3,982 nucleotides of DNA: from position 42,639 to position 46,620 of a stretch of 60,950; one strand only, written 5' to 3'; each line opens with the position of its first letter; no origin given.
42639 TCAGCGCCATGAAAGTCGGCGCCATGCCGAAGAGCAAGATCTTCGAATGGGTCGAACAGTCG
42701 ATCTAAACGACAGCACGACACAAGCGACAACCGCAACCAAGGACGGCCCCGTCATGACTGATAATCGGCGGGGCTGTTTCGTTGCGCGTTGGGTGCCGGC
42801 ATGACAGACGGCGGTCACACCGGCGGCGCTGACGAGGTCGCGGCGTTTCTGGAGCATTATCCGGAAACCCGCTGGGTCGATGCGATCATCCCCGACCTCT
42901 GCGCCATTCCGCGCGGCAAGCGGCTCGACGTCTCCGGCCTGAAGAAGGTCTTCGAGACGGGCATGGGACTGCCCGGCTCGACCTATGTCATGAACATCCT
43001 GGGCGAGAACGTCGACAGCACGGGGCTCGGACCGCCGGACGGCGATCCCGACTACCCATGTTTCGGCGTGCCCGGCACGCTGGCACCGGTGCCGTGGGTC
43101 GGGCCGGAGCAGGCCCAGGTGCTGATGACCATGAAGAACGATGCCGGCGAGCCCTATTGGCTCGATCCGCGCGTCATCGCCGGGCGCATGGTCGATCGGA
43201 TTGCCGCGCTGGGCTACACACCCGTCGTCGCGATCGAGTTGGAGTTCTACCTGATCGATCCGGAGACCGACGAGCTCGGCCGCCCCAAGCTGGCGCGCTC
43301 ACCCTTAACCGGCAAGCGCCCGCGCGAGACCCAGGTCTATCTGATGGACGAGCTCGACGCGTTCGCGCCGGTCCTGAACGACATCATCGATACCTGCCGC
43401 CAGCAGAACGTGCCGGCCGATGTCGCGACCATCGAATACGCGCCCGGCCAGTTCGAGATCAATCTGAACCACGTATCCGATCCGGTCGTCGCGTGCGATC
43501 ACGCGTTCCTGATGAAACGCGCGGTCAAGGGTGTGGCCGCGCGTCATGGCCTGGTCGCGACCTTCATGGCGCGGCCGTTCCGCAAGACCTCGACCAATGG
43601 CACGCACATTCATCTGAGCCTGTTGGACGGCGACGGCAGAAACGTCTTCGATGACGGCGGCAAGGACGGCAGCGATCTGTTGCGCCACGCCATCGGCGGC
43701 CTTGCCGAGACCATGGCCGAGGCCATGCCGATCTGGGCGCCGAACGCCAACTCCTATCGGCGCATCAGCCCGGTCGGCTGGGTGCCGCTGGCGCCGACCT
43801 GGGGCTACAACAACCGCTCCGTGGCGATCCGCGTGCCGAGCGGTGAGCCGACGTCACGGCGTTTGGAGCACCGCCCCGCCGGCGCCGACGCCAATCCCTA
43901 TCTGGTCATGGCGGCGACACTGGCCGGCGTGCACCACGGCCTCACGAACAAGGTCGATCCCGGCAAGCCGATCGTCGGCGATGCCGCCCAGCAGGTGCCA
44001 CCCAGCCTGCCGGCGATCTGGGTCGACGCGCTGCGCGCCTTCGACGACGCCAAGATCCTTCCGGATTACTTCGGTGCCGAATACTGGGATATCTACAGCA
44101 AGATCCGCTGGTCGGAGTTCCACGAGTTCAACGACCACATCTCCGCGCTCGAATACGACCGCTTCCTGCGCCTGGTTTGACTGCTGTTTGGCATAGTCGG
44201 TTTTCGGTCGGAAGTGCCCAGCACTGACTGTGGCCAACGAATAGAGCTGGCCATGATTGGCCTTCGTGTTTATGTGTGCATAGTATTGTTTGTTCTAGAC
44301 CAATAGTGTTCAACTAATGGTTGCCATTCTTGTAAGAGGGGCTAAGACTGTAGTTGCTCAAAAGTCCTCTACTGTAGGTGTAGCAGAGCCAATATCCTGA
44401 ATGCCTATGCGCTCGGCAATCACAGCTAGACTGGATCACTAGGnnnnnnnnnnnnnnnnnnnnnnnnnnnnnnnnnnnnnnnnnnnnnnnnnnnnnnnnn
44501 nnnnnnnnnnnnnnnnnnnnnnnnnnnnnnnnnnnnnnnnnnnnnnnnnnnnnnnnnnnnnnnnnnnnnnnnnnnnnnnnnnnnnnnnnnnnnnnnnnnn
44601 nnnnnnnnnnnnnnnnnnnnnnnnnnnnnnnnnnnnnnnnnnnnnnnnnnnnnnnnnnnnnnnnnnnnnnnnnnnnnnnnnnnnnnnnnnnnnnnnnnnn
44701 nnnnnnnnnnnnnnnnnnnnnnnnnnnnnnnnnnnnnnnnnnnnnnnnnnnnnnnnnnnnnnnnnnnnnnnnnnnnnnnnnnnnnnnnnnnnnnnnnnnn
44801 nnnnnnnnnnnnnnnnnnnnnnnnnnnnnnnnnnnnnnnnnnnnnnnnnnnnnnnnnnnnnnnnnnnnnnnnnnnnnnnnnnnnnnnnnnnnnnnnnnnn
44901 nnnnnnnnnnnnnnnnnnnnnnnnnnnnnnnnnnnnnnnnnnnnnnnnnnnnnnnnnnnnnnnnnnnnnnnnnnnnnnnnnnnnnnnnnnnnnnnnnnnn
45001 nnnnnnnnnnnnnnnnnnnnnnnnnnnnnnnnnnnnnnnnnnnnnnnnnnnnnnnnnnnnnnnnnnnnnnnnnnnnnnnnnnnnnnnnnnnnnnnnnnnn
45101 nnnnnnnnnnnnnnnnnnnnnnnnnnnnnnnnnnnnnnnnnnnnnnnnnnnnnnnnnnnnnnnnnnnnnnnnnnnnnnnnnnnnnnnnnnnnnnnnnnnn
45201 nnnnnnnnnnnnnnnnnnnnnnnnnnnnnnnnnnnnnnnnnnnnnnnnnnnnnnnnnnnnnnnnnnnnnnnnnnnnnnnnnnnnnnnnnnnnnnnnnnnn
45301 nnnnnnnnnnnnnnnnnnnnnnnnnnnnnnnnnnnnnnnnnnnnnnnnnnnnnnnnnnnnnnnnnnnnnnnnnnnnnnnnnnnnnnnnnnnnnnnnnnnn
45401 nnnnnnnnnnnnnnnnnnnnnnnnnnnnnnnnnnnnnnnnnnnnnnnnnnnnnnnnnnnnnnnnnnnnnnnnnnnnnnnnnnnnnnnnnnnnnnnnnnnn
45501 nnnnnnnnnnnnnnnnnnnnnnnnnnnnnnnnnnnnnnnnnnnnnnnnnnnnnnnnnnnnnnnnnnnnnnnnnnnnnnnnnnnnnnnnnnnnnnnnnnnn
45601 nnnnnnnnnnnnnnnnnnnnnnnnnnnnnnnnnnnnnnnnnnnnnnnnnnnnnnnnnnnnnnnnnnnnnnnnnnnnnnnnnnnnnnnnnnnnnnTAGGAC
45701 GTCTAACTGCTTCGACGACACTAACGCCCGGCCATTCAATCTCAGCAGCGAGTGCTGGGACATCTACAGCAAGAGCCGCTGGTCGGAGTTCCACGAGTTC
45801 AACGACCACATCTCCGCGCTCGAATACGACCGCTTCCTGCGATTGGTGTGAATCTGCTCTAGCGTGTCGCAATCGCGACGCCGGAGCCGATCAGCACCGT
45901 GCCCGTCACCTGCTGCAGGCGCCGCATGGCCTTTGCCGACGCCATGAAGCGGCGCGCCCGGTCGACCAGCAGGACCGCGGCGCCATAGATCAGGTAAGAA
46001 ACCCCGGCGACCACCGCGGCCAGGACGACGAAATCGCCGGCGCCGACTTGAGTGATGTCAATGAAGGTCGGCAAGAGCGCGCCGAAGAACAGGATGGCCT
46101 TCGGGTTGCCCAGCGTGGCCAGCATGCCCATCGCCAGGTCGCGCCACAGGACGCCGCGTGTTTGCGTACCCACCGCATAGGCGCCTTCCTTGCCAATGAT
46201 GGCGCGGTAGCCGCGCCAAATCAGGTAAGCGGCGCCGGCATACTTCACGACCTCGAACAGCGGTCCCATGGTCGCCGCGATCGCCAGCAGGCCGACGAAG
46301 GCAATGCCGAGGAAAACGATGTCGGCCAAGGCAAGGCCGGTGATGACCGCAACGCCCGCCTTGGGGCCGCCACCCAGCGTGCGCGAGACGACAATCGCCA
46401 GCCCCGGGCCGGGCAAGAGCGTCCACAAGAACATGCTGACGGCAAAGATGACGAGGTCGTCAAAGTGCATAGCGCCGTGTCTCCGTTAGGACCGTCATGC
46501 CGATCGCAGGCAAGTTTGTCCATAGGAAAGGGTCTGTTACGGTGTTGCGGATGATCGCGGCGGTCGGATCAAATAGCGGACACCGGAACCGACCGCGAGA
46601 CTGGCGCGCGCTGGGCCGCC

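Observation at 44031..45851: att-like duplication of a gene 3' end brackets a 1.67-kb foreign insertion that has no integrase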

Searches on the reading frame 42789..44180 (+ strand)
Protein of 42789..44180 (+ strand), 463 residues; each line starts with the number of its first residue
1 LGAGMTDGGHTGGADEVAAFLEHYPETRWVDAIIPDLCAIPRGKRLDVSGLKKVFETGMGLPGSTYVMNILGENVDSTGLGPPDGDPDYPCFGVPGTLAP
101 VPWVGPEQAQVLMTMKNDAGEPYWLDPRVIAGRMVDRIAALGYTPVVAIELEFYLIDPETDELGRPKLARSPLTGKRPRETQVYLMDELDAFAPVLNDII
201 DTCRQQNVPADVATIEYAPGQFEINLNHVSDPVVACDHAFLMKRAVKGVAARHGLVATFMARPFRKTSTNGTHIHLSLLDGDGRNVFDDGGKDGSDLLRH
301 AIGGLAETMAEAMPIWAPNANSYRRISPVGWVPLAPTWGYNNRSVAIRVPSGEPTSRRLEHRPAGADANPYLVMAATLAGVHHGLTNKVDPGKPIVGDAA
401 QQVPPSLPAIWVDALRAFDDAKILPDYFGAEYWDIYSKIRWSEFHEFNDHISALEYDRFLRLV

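Call 5: search_protein_families(library=pfam, proteins=[window:42789-44180:+], max_evalue=0.01)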
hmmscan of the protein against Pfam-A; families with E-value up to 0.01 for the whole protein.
window:42789-44180:+ (463 aa): 1 family
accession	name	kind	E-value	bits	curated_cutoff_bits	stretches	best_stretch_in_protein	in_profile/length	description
PF00120.29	Gln-synt_C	-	3.2e-97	326.1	24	1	126-458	3-343/344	Glutamine synthetase, catalytic domain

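Call 15: find_related_loci(query=window:42789-44180:+, collection=genome_contigs, flank=6000)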
Query window:42789-44180:+ (463 aa) in genome_contigs; peptide patterns used: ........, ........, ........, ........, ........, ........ (x = any residue, [..] = any of these).
586 stretches matched a pattern; 519 encode a relative of the query (tblastn E <= 1e-3); the best 80 are kept; 80 distinct loci.
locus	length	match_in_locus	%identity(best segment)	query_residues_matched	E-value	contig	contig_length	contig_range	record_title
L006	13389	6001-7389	94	1-463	0e+0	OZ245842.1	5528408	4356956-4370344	MAG: Alphaproteobacteria bacterium isolate 8fa29e53-599d-4395-9acb-6f40a3095647 genome assembly, chromosome: 1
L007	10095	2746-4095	72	14-463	0e+0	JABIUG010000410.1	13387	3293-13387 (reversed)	MAG: Rhodospirillaceae bacterium isolate SI072_bin42 k141_3004157, whole genome shotgun sequence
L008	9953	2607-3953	72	15-463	0e+0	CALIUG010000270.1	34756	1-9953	MAG: uncultured Alphaproteobacteria bacterium isolate S1_Bin_Bin_233_1 genome assembly, contig: c_000002350678, whole ge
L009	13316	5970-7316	72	15-463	0e+0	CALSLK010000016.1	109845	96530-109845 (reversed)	MAG: uncultured Alphaproteobacteria bacterium isolate A_MB180 genome assembly, contig: contig_2803_A_MB180, whole genome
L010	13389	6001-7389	71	3-463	0e+0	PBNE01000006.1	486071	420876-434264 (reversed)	MAG: Rhodospirillaceae bacterium isolate SP197 117301, whole genome shotgun sequence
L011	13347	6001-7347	72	15-463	0e+0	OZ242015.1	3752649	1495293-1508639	MAG: Alphaproteobacteria bacterium isolate 50360e3c-73a9-49b7-927d-5f9a8779493f genome assembly, chromosome: 1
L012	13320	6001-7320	63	16-463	0e+0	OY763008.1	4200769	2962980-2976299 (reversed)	MAG: Alphaproteobacteria bacterium isolate c3f7fb18-987a-4481-a40f-6ef58412cdbb genome assembly, chromosome: 1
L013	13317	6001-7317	63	20-463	0e+0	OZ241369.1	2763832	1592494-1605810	MAG: Alphaproteobacteria bacterium isolate a6466d14-aa2a-4488-8e79-5038ab0a8c4b genome assembly, chromosome: 1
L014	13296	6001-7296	61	25-463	0e+0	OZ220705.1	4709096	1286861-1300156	MAG: Alphaproteobacteria bacterium isolate 2b4cf96f-57fc-4783-9a40-8293addbc307 genome assembly, chromosome: 1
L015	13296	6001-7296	61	25-463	0e+0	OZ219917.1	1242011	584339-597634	MAG: Alphaproteobacteria bacterium isolate 577a58ff-f287-4036-b764-1fe737d1fd49 genome assembly, chromosome: 1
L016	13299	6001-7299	60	24-463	0e+0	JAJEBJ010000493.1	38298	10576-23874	MAG: Alphaproteobacteria bacterium isolate jk18x9bins.14 k141_161847, whole genome shotgun sequence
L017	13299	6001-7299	60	24-463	0e+0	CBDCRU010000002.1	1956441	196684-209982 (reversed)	MAG: Alphaproteobacteria bacterium isolate 004192cc-7be1-4318-a486-98437b1b10df genome assembly, contig: contig_2, whole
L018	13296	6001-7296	60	25-463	0e+0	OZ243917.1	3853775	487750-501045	MAG: Alphaproteobacteria bacterium isolate 02e1f9bb-dbd4-4ed1-82e0-245be44422fa genome assembly, chromosome: 1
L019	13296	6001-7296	59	25-463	0e+0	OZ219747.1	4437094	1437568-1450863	MAG: Alphaproteobacteria bacterium isolate aa463369-b140-4e10-bdcd-729ab9309ae6 genome assembly, chromosome: 2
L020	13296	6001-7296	60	25-463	2e-180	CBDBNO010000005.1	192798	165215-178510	MAG: Alphaproteobacteria bacterium isolate 3b2a6145-dd22-4f5c-8966-122b708bad15 genome assembly, contig: contig_5, whole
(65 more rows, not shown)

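Call 26: find_encoding_contigs(protein=window:42789-44180:+, flank=6000, max_places=10)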
Protein window:42789-44180:+ (463 aa): no gene with exactly this product is on record in the collection.

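Call 46: find_homologous_proteins(query=window:42789-44180:+, max_evalue=1e-100)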
Query window:42789-44180:+ (463 aa): 6203 proteins with E <= 1e-100 among 8000 candidates; the best 120 are listed.
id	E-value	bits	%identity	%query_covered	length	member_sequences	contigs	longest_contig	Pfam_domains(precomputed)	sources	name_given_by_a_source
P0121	0.0e+0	1075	100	99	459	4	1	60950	PF00120.30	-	-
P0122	3.7e-254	862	81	97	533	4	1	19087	PF00120.30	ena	-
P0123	2.4e-243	826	78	97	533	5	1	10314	PF00120.30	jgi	jgi:glutamine synthetase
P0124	6.8e-234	795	74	99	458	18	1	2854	PF00120.30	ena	-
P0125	1.0e-232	791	73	97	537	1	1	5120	PF00120.30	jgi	jgi:glutamine synthetase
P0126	3.2e-232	789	72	97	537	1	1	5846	PF00120.30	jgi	-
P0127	4.7e-232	789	71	98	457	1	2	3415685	PF00120.30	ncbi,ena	-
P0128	1.5e-231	787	71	100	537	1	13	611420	PF00120.30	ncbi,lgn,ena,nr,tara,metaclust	ncbi:MAG: glutamine synthetase [Rhodospirillaceae bacterium]|nr:glutamine synthetase [Rhodospirillac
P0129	1.8e-231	787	71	97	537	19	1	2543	PF00120.30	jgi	jgi:glutamine synthetase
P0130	4.5e-231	786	72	97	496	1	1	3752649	PF00120.30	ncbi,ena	-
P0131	5.5e-231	785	71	98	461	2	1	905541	PF00120.30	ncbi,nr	ncbi:MAG: glutamine synthetase [Rhodospirillales bacterium]|nr:glutamine synthetase [Rhodospirillale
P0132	7.9e-229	778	72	99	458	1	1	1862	PF00120.30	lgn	-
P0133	1.4e-225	768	73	95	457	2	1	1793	PF00120.30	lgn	-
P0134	1.5e-224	764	73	93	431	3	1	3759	PF00120.30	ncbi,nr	ncbi:MAG: glutamine synthetase [Rhodospirillaceae bacterium]|nr:glutamine synthetase [Rhodospirillac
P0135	2.9e-221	753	71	97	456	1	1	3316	PF00120.30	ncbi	-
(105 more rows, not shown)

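Call 48: list_cluster_members(proteins=[P0121])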
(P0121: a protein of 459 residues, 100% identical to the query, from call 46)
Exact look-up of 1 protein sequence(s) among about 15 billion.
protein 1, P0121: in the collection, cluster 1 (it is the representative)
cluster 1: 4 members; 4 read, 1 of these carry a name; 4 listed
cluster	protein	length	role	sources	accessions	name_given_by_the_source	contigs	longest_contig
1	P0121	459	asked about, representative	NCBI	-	-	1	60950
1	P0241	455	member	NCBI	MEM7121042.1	MAG: glutamine synthetase family protein [Pseudomonadota bacterium]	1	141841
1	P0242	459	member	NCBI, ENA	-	-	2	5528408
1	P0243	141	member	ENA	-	-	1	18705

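Call 50: find_encoding_contigs(protein=P0241, flank=7000, max_places=4)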
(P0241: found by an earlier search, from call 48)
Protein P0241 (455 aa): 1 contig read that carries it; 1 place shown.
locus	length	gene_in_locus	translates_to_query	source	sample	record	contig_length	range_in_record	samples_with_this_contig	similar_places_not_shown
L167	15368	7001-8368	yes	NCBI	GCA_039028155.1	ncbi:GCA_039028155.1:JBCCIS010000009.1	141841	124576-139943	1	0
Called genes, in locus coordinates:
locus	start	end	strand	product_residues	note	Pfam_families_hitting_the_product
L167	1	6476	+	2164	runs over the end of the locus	PF12705:PDDEXK_1, PF00580:UvrD-helicase, PF13245:AAA_19 (weak), PF13361:UvrD_C, PF13538:UvrD_C_2 (faint), PF12705:PDDEXK_1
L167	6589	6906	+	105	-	PF00085:Thioredoxin, PF00578:AhpC-TSA (weak), PF08534:Redoxin (weak), PF13098:Thioredoxin_2, PF13728:TraF (weak), PF13905:Thioredoxin_8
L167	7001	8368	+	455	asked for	PF00120:Gln-synt_C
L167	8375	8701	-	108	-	PF07045:DUF1330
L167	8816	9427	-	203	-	PF01810:LysE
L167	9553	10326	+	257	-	PF14023:Bestrophin-like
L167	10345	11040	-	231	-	PF02798:GST_N (weak), PF14497:GST_C_3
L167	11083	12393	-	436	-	PF02875:Mur_ligase_C (weak), PF27239:FOL3_C (weak)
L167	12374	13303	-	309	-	PF17848:Zn_ribbon_ACC, PF01039:Carboxyl_trans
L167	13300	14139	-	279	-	PF00290:Trp_syntA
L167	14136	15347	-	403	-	PF00291:PALP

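Call 51: find_encoding_contigs(protein=P0243, flank=7000, max_places=4)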
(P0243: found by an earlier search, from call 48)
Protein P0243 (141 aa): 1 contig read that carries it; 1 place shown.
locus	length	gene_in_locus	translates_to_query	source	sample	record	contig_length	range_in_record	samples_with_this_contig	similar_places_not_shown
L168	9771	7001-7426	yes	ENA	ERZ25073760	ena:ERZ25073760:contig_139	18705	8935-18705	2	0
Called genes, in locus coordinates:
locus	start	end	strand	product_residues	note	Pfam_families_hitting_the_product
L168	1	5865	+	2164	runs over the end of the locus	PF12705:PDDEXK_1, PF00580:UvrD-helicase, PF13245:AAA_19 (weak), PF13361:UvrD_C, PF13538:UvrD_C_2 (faint), PF12705:PDDEXK_1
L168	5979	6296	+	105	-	PF00085:Thioredoxin, PF00578:AhpC-TSA (weak), PF08534:Redoxin (weak), PF13098:Thioredoxin_2, PF13728:TraF (weak), PF13905:Thioredoxin_8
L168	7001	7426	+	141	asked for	PF00120:Gln-synt_C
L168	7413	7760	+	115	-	PF00120:Gln-synt_C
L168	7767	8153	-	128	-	PF07045:DUF1330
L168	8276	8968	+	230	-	PF01638:HxlR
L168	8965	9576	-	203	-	PF01810:LysE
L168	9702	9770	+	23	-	?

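Call 82: find_encoding_contigs(protein=P0122, flank=5000, max_places=2)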
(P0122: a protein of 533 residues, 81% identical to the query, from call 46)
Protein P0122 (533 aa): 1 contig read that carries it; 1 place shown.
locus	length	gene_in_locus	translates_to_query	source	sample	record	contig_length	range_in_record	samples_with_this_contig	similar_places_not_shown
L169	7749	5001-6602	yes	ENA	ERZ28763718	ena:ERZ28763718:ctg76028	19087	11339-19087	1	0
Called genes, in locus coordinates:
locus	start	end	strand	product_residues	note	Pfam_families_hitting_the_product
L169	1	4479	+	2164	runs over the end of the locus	PF13538:UvrD_C_2 (faint), PF12705:PDDEXK_1, PF00580:UvrD-helicase, PF13245:AAA_19 (weak), PF13361:UvrD_C, PF12705:PDDEXK_1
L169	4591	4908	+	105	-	PF00085:Thioredoxin, PF00578:AhpC-TSA (weak), PF08534:Redoxin (faint), PF13098:Thioredoxin_2, PF13728:TraF (weak), PF13905:Thioredoxin_8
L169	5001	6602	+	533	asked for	PF00120:Gln-synt_C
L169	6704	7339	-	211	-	PF22624:AASDHPPT_N, PF01648:ACPS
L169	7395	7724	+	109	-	-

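Call 83: find_encoding_contigs(protein=P0123, flank=5000, max_places=2)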
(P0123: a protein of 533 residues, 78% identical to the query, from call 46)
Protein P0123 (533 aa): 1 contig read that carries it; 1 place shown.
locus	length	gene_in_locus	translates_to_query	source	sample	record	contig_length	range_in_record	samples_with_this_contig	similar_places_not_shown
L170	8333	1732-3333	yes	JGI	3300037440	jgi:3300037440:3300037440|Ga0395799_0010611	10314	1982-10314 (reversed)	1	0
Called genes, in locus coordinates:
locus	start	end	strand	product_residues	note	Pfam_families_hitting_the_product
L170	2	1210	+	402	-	?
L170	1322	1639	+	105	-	PF00085:Thioredoxin, PF00578:AhpC-TSA (weak), PF13098:Thioredoxin_2, PF13905:Thioredoxin_8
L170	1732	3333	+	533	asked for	PF00120:Gln-synt_C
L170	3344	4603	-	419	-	PF00282:Pyridoxal_deC, PF00266:Aminotran_5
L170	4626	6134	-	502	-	PF00070:Pyr_redox (faint), PF01266:DAO (faint), PF01946:Thi4 (faint), PF07992:Pyr_redox_2, PF13434:Lys_Orn_oxgnase (faint), PF13450:NAD_binding_8, PF13738:Pyr_redox_3, PF00743:FMO-like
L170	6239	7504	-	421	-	PF08245:Mur_ligase_M (weak), PF27239:FOL3_C (weak), PF02875:Mur_ligase_C (weak)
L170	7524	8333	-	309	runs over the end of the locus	PF17848:Zn_ribbon_ACC, PF01039:Carboxyl_trans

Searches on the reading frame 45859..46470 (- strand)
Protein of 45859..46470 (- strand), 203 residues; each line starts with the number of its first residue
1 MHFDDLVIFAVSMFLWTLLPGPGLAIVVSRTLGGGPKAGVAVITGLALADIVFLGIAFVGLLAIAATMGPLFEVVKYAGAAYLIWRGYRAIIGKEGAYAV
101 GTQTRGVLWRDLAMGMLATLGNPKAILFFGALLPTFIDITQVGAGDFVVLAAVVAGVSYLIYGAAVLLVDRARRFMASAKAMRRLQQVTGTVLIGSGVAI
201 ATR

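Call 5: search_protein_families(library=pfam, proteins=[window:45859-46470:-], max_evalue=0.01)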
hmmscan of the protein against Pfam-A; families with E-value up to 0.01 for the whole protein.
window:45859-46470:- (203 aa): 1 family
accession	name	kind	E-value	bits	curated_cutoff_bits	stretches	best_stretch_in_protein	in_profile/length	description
PF01810.24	LysE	-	6.2e-27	94.8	25.6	1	17-201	4-190/193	LysE type translocator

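Call 10: find_encoding_contigs(protein=window:45859-46470:-, flank=6000, max_places=10)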
Protein window:45859-46470:- (203 aa): 2 contigs read that carry it; 2 places shown.
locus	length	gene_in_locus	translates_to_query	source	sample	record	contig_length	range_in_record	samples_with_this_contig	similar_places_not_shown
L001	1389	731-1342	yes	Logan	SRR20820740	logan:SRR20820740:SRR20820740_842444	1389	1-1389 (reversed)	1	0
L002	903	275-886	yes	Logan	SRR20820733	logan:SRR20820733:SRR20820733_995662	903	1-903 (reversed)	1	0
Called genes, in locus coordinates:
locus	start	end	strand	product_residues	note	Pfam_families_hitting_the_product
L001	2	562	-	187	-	?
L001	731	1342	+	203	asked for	PF01810:LysE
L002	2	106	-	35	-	?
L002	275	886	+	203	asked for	PF01810:LysE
